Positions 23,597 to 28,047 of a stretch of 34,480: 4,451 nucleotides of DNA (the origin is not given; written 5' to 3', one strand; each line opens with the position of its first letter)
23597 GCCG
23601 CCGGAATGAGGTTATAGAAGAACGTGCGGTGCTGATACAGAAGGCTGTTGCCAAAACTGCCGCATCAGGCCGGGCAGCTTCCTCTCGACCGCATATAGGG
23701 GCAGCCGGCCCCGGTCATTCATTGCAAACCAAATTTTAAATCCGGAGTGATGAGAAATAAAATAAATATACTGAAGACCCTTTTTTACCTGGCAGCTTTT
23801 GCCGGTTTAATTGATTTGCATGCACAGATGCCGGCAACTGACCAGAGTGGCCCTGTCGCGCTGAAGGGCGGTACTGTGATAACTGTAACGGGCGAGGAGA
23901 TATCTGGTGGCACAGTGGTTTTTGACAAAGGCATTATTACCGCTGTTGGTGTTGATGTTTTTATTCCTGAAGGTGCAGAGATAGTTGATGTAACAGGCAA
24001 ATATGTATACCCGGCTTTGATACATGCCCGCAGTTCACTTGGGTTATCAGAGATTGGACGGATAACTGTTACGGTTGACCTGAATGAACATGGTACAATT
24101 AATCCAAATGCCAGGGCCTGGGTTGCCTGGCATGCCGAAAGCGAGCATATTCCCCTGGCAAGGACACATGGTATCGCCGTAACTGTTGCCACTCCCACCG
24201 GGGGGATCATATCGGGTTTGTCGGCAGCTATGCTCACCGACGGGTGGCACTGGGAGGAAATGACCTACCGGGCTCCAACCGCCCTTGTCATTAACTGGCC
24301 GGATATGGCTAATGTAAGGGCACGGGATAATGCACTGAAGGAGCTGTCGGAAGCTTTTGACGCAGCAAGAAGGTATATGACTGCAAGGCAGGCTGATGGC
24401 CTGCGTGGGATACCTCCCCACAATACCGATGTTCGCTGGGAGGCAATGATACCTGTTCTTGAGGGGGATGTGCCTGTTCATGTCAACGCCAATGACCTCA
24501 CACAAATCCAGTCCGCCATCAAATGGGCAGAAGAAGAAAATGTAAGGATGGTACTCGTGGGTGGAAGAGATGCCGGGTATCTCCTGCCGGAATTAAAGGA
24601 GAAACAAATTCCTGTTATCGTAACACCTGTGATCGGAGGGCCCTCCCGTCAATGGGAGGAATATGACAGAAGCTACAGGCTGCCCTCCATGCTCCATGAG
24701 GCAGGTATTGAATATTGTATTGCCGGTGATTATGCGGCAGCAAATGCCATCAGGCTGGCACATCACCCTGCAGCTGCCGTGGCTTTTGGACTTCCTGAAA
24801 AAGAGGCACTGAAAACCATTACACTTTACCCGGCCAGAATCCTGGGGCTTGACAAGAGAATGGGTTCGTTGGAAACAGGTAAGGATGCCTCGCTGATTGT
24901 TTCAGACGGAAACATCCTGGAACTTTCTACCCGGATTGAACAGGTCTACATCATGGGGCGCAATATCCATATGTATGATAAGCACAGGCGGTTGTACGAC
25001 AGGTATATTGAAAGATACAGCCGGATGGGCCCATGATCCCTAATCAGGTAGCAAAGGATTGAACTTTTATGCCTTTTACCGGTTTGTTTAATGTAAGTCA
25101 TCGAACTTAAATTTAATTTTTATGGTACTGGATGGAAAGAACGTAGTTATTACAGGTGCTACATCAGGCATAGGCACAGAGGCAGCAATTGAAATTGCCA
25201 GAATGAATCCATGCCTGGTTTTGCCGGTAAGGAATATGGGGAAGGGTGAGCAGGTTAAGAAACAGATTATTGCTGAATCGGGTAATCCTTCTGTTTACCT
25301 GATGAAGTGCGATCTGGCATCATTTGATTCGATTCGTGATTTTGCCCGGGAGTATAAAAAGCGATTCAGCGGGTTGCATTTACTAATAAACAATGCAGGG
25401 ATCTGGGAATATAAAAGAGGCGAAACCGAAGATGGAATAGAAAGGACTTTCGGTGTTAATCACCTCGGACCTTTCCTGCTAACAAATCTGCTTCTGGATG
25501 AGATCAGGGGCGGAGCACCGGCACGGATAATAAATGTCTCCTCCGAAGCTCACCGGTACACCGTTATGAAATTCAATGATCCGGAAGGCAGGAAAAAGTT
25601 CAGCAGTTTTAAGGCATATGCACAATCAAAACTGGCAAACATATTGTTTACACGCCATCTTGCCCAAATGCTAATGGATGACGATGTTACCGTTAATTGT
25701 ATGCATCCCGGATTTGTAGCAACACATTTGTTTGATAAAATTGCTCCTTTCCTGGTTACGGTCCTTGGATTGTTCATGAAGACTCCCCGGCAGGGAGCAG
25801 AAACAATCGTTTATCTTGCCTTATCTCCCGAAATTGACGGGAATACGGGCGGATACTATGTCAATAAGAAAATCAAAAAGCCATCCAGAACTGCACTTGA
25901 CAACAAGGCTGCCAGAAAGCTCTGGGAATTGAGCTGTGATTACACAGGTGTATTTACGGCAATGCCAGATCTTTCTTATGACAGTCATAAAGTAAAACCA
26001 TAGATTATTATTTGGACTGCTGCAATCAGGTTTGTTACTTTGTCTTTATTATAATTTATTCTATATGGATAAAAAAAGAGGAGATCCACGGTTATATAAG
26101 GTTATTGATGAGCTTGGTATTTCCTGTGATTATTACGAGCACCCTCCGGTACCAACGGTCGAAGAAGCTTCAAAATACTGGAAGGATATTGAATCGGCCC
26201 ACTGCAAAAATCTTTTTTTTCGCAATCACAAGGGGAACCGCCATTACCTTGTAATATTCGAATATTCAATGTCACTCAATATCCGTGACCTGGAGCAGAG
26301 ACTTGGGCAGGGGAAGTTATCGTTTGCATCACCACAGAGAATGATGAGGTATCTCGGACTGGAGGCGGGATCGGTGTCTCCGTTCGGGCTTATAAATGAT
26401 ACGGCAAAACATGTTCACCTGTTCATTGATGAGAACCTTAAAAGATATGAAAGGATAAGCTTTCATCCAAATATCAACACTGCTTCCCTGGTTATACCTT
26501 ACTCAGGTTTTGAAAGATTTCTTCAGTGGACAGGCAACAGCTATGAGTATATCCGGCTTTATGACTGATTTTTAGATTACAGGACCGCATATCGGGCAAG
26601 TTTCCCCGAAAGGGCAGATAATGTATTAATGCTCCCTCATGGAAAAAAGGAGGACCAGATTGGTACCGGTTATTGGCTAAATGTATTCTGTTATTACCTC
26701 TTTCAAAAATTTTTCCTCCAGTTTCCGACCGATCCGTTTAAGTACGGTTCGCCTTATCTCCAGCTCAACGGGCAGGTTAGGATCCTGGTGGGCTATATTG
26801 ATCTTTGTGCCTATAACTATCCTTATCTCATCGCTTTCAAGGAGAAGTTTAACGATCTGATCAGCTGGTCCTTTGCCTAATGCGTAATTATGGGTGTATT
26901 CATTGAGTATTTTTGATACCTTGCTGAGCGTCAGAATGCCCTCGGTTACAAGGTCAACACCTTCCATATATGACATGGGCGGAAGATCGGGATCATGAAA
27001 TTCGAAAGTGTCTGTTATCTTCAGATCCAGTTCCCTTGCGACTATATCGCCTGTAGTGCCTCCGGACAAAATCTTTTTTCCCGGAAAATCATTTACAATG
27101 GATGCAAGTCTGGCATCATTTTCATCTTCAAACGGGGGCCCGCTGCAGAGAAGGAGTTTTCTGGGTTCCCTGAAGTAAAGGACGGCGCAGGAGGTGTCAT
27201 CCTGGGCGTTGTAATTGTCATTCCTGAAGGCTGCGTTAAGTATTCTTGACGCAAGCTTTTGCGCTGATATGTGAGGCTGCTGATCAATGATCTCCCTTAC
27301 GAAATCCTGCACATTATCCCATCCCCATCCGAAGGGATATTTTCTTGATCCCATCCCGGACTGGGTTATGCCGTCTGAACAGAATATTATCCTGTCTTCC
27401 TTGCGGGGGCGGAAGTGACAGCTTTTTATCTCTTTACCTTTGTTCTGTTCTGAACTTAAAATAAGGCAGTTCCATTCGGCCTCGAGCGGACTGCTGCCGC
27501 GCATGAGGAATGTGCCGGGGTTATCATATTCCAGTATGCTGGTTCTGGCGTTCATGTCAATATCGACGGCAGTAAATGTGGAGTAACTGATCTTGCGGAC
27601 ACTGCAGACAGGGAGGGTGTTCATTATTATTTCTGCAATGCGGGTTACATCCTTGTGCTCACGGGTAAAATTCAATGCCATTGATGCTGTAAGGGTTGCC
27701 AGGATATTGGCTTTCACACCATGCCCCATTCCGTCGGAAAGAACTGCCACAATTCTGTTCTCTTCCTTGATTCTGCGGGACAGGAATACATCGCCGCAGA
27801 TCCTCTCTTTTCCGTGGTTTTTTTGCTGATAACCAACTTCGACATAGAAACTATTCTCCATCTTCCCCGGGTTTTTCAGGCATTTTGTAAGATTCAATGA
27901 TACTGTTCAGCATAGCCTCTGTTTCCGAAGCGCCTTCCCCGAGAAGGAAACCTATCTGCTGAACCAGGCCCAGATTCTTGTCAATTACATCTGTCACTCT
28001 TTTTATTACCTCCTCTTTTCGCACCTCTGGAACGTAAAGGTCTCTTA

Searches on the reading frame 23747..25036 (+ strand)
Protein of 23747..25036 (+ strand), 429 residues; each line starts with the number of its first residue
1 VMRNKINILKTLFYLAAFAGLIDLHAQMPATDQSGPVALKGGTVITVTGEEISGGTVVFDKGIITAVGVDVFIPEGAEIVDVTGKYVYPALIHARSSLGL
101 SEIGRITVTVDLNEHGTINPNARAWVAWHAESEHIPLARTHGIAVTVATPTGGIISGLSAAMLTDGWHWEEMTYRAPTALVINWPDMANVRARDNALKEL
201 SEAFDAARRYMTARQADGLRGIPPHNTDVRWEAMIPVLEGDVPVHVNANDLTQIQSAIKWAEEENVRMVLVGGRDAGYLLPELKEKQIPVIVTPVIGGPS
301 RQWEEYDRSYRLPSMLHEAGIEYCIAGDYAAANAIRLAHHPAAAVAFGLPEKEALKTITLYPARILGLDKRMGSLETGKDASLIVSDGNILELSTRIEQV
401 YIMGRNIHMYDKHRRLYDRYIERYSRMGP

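Call 18: search_protein_families(library=pfam, proteins=[window:23747-25036:+], max_evalue=0.00001)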
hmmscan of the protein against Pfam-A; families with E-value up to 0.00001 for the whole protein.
window:23747-25036:+ (429 aa): 2 families
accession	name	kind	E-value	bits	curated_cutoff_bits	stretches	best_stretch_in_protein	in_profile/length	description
PF01979.26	Amidohydro_1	-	1.8e-10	41.1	25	1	315-403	238-341/345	Amidohydrolase family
PF07969.17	Amidohydro_3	-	1.5e-08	35.1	29.7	1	352-405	410-469/472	Amidohydrolase family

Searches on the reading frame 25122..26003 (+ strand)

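Call 18: search_protein_families(library=pfam, proteins=[window:25122-26003:+], max_evalue=0.00001)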
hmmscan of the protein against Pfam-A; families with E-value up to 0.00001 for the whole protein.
window:25122-26003:+ (293 aa): 2 families
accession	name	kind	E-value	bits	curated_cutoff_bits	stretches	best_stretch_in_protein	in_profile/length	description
PF00106.31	adh_short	-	4e-36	124.8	26.6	1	6-207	1-190/195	short chain dehydrogenase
PF13561.12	adh_short_C2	-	4.9e-21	75.8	27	1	12-209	1-186/236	Enoyl-(Acyl carrier protein) reductase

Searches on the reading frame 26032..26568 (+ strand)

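Call 18: search_protein_families(library=pfam, proteins=[window:26032-26568:+], max_evalue=0.00001)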
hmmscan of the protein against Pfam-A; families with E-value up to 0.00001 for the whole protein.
window:26032-26568:+ (178 aa): 1 family
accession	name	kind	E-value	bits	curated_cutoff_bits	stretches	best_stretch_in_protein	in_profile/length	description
PF04073.20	tRNA_edit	-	1.2e-28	100.1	25.5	1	37-162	1-122/123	Aminoacyl-tRNA editing domain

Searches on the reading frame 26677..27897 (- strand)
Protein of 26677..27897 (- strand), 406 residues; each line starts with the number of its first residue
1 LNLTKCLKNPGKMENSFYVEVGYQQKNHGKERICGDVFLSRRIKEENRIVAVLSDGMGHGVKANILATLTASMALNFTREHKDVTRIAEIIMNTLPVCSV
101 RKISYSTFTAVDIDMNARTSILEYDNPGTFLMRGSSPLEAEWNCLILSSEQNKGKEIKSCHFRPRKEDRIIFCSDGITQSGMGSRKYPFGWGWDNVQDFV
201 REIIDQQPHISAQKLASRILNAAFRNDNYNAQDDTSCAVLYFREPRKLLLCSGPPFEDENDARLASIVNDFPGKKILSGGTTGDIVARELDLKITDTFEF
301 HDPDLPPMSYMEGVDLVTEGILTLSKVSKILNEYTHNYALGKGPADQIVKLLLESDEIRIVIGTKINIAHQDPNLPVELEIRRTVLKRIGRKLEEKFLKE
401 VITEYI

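Call 3: search_protein_families(library=pfam, proteins=[window:26677-27897:-], max_evalue=0.01)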
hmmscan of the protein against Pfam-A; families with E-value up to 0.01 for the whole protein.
window:26677-27897:- (406 aa): 1 family
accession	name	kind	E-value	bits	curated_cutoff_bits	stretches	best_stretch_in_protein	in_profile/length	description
PF07228.17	SpoIIE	-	3.5e-13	50.4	25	1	46-240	2-189/192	Stage II sporulation protein E (SpoIIE)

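Call 53: search_protein_families(library=ncbifam, proteins=[window:26680-27897:-], max_evalue=0.001)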
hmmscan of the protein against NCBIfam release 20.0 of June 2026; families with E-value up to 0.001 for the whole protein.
window:26680-27897:- (406 aa): 1 family
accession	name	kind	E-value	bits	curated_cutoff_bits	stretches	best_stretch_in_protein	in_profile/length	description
TIGR02865.1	spore_II_E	equivalog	1.3e-06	26.8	490.8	1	15-237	548-758/764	stage II sporulation protein E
